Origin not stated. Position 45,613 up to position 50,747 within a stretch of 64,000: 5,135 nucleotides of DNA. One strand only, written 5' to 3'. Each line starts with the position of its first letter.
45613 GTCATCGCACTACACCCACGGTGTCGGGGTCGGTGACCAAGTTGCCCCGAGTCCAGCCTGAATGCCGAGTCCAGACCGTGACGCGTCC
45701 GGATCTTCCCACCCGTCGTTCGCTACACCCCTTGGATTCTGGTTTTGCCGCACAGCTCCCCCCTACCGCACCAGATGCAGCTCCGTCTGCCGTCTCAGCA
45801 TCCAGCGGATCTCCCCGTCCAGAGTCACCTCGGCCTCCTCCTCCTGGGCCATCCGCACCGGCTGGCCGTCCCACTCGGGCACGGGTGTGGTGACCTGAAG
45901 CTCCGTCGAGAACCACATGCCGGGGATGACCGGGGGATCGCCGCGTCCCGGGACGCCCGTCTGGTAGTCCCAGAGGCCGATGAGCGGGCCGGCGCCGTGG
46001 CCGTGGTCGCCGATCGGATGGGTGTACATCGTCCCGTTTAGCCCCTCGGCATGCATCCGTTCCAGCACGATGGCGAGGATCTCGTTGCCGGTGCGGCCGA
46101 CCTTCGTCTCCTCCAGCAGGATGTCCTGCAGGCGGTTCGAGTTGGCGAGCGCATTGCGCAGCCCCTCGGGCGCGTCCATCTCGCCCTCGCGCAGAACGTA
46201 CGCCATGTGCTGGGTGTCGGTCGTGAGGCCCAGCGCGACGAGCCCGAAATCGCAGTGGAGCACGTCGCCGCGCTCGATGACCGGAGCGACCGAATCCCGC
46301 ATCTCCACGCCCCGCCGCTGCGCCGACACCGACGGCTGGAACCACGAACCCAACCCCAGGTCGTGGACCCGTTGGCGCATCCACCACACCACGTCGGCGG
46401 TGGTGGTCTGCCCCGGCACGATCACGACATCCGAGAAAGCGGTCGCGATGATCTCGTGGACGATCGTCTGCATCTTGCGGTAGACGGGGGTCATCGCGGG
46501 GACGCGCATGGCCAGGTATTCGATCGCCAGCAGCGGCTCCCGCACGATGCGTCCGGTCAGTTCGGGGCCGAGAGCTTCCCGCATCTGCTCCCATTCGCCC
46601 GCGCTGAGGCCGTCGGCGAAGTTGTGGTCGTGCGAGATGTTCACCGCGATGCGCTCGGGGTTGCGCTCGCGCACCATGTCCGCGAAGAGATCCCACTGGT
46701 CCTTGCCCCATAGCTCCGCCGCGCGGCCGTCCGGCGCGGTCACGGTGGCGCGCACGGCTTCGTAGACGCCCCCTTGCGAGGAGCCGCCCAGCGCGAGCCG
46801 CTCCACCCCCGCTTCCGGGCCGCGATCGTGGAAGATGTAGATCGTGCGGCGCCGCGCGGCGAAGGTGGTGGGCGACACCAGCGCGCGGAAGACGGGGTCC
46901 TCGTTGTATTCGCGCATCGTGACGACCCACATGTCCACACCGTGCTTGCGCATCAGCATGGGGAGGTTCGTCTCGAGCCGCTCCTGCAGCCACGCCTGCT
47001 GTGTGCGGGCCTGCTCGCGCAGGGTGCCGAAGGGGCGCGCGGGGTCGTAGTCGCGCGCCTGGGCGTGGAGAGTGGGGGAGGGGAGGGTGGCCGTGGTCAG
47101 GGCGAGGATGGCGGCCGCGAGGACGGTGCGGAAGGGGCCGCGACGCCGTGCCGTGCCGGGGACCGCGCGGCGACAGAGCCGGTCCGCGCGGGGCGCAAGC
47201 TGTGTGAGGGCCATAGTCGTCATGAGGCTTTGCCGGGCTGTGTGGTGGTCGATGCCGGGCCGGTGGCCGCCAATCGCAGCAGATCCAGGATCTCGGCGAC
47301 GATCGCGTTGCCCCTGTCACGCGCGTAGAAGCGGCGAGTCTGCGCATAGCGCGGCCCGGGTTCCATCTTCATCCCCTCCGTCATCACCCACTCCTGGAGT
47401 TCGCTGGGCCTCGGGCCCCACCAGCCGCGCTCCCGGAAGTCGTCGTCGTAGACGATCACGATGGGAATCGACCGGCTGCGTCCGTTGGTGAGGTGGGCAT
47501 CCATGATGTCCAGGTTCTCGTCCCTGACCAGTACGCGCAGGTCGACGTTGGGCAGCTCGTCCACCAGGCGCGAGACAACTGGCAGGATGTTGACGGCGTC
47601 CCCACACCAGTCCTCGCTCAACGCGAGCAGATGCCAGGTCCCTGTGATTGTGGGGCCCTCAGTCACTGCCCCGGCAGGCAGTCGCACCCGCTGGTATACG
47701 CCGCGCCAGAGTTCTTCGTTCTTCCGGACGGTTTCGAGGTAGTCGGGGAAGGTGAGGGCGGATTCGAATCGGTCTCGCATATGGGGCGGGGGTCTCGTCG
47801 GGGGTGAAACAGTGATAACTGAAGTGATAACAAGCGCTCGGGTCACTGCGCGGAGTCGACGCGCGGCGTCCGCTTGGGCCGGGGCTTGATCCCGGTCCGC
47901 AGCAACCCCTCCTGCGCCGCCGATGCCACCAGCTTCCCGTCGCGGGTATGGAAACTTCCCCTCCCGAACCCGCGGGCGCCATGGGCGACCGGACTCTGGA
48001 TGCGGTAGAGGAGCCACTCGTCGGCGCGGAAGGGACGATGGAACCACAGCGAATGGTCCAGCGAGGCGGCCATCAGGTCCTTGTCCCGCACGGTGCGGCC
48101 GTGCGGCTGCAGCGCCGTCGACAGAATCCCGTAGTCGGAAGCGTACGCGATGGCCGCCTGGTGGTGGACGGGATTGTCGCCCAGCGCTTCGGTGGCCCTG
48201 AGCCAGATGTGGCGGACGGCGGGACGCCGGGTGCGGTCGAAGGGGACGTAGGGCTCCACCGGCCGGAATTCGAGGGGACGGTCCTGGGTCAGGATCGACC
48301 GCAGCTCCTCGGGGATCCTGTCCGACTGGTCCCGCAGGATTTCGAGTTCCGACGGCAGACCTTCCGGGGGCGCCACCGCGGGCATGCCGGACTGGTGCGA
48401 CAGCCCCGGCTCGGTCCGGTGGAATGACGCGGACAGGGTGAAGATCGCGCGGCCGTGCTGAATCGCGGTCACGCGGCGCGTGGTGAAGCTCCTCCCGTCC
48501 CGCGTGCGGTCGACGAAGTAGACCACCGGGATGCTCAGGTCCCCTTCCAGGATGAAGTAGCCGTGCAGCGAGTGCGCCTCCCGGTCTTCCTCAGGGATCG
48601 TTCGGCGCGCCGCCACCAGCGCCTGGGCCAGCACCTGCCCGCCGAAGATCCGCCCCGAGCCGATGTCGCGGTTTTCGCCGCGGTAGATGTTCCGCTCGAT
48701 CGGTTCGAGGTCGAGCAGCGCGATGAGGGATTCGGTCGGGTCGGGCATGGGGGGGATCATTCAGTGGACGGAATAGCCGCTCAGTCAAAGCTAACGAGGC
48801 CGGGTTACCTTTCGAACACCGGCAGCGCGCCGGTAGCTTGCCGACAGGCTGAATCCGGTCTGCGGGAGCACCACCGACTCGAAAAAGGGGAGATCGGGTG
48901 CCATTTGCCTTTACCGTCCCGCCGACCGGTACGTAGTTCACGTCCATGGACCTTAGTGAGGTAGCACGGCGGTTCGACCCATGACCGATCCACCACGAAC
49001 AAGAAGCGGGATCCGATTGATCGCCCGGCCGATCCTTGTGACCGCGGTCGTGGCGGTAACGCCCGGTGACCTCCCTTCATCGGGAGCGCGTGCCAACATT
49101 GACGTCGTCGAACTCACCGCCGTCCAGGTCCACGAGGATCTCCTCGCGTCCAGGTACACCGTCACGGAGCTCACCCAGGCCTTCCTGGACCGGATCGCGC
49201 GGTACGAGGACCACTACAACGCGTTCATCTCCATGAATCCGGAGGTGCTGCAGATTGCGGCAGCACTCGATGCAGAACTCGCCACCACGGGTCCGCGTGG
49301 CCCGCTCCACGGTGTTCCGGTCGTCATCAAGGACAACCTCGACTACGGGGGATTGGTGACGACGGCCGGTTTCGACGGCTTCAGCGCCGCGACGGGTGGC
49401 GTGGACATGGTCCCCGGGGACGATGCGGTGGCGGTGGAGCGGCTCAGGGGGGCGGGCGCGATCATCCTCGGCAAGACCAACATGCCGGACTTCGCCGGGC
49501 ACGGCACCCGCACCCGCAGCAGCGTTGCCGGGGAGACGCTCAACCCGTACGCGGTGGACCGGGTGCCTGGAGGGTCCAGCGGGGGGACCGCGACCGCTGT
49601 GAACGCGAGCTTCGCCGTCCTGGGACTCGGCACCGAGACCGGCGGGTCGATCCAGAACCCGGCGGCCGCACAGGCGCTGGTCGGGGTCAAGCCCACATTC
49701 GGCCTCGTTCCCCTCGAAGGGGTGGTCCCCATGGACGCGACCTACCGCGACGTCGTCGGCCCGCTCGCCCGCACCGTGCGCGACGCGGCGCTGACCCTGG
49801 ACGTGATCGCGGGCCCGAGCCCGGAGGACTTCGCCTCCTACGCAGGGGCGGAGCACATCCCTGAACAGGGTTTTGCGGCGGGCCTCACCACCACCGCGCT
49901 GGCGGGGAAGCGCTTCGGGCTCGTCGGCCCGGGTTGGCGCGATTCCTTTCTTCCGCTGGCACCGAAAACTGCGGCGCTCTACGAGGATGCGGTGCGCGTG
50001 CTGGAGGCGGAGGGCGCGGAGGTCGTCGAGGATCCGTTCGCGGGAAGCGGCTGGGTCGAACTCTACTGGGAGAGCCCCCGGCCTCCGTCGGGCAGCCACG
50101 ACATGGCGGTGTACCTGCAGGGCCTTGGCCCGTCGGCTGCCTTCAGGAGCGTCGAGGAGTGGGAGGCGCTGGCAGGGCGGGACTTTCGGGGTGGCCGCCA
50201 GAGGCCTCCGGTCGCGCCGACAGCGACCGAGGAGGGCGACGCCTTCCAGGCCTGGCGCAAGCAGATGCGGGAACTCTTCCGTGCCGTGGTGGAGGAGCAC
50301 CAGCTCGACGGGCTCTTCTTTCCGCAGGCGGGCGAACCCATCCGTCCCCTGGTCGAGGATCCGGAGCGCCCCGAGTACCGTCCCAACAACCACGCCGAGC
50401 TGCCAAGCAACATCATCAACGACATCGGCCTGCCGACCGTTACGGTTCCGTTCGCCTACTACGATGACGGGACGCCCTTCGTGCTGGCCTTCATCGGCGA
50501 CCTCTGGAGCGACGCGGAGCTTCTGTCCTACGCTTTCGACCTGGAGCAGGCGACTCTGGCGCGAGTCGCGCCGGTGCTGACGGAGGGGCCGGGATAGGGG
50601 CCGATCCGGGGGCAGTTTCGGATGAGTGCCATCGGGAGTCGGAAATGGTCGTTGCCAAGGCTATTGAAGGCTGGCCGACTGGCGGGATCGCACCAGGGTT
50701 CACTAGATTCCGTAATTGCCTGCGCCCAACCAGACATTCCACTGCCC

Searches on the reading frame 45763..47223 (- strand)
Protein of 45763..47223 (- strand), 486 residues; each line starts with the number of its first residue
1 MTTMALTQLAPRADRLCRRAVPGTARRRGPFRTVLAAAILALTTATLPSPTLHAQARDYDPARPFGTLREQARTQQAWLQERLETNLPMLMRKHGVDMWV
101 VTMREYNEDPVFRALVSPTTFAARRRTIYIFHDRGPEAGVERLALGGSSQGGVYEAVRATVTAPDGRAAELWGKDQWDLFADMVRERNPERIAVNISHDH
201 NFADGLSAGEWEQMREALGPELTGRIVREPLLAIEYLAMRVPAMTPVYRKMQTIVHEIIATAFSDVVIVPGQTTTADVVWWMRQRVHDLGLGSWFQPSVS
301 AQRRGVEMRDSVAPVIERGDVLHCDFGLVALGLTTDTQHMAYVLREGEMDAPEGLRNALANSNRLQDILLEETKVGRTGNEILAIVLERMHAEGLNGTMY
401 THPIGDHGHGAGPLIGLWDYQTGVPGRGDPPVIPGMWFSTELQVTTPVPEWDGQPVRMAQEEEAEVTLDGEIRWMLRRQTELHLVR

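Call 69: search_protein_families(library=pfam, proteins=[window:45763-47223:-], max_evalue=0.00001)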
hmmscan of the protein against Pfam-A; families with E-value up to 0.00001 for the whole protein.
window:45763-47223:- (486 aa): 1 family
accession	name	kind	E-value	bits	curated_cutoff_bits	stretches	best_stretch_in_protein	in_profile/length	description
PF00557.29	Peptidase_M24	-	4.6e-12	46.6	23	1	252-451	7-195/208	Metallopeptidase family M24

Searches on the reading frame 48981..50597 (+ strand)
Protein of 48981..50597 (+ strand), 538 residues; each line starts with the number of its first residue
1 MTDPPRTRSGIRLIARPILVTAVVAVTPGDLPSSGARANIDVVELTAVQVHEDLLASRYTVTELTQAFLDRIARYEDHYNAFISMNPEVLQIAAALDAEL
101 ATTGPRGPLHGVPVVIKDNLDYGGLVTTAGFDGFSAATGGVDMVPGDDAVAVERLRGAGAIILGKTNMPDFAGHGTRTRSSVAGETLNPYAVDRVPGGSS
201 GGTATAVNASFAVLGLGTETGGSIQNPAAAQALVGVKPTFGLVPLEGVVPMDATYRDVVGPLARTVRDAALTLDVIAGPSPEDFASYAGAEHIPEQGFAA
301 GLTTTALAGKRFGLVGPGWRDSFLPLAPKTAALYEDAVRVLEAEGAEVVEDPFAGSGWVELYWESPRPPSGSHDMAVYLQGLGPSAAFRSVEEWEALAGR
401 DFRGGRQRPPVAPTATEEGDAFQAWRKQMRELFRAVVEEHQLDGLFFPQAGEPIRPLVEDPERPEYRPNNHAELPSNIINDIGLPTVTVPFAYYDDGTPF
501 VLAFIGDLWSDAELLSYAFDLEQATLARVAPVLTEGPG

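Call 69: search_protein_families(library=pfam, proteins=[window:48981-50597:+], max_evalue=0.00001)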
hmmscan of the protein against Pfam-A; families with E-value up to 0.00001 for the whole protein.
window:48981-50597:+ (538 aa): 1 family
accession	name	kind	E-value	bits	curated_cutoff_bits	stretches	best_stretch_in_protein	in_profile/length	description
PF01425.27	Amidase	-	4.7e-82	276.8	27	1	63-515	1-445/445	Amidase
